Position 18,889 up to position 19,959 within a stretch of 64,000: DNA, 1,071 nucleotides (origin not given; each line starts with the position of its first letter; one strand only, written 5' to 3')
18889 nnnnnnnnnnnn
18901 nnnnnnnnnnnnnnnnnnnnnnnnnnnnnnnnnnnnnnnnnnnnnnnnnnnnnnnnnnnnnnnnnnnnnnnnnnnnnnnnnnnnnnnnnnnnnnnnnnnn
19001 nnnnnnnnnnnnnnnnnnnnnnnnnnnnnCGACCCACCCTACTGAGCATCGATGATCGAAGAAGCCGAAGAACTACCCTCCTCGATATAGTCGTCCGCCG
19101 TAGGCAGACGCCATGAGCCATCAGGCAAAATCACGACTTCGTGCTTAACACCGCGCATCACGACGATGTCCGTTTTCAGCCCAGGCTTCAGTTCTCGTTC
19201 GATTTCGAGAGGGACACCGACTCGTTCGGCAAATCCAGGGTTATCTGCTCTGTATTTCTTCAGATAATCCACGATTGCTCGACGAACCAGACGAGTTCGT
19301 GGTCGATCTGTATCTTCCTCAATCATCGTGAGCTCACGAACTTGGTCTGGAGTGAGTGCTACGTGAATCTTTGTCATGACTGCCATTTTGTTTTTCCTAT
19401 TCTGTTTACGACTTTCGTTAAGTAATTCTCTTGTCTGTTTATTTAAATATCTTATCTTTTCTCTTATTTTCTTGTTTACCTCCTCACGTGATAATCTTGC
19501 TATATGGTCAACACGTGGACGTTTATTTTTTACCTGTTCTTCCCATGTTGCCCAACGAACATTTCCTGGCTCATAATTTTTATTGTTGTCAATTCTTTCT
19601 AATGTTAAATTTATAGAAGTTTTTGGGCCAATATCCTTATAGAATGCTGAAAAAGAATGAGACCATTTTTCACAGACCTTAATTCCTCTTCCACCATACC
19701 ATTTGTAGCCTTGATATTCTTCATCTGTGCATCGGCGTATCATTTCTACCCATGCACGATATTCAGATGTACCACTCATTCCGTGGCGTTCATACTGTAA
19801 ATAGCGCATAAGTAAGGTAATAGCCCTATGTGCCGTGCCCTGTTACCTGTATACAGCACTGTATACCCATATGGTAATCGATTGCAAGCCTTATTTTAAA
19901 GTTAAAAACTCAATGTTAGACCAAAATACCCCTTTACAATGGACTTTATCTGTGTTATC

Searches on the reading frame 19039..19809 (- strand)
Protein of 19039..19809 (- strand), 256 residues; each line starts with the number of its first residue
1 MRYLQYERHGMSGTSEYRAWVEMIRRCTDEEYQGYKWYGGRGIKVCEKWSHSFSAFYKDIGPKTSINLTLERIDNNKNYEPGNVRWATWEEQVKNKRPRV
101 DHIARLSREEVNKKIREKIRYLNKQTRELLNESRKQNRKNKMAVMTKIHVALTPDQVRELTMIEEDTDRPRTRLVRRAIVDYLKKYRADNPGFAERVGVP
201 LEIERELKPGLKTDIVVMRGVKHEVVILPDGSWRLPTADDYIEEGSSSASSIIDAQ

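Call 9: search_protein_families(library=pfam, proteins=[window:19039-19809:-], max_evalue=1)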
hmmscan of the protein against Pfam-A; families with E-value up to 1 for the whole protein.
window:19039-19809:- (256 aa): 4 families
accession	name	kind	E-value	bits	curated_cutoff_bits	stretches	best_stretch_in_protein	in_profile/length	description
PF12651.13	RHH_3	-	6e-06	26.6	21.6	1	146-187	3-44/44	Ribbon-helix-helix domain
PF13206.11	VSG_B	-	0.055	13.1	25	1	74-153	84-166/352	Trypanosomal VSG domain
PF01402.27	RHH_1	-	0.062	13.7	20.5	1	150-185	4-39/39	Ribbon-helix-helix protein, copG family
PF20060.4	DUF6459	-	0.45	11.3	27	1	100-172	24-85/105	Family of unknown function (DUF6459)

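Call 10: search_protein_families(library=phrogs, proteins=[window:19039-19809:-], max_evalue=0.01)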
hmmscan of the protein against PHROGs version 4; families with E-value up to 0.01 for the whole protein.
window:19039-19809:- (256 aa): 7 families
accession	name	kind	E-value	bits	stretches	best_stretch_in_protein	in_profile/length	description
phrog_3377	-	DNA, RNA and nucleotide metabolism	2.4e-38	133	1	7-129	5-116/196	HNH endonuclease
phrog_374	-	DNA, RNA and nucleotide metabolism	3.7e-34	119.5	1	8-127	264-385/617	HNH endonuclease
phrog_8790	-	DNA, RNA and nucleotide metabolism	3.8e-31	109.9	1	7-116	16-120/241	restriction endonuclease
phrog_2081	-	DNA, RNA and nucleotide metabolism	5.8e-26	92.6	1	7-139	96-245/433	HNH endonuclease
phrog_953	-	DNA, RNA and nucleotide metabolism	1.2e-12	48.9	1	7-125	215-338/420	HNH endonuclease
phrog_876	-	transcription regulation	0.00088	19.9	1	111-190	34-112/239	transcriptional repressor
phrog_28742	-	unknown function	0.0025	19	1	25-103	32-111/165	-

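Call 37: search_protein_families(library=ncbifam, proteins=[window:19039-19809:-], max_evalue=1)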
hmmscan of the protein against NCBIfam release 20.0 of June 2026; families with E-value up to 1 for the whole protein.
window:19039-19809:- (256 aa): 1 family
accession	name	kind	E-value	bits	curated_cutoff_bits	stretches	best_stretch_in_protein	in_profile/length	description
TIGR02985.1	Sig70_bacteroi1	subfamily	0.012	15.8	126.4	1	75-141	73-134/162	RNA polymerase sigma-70 factor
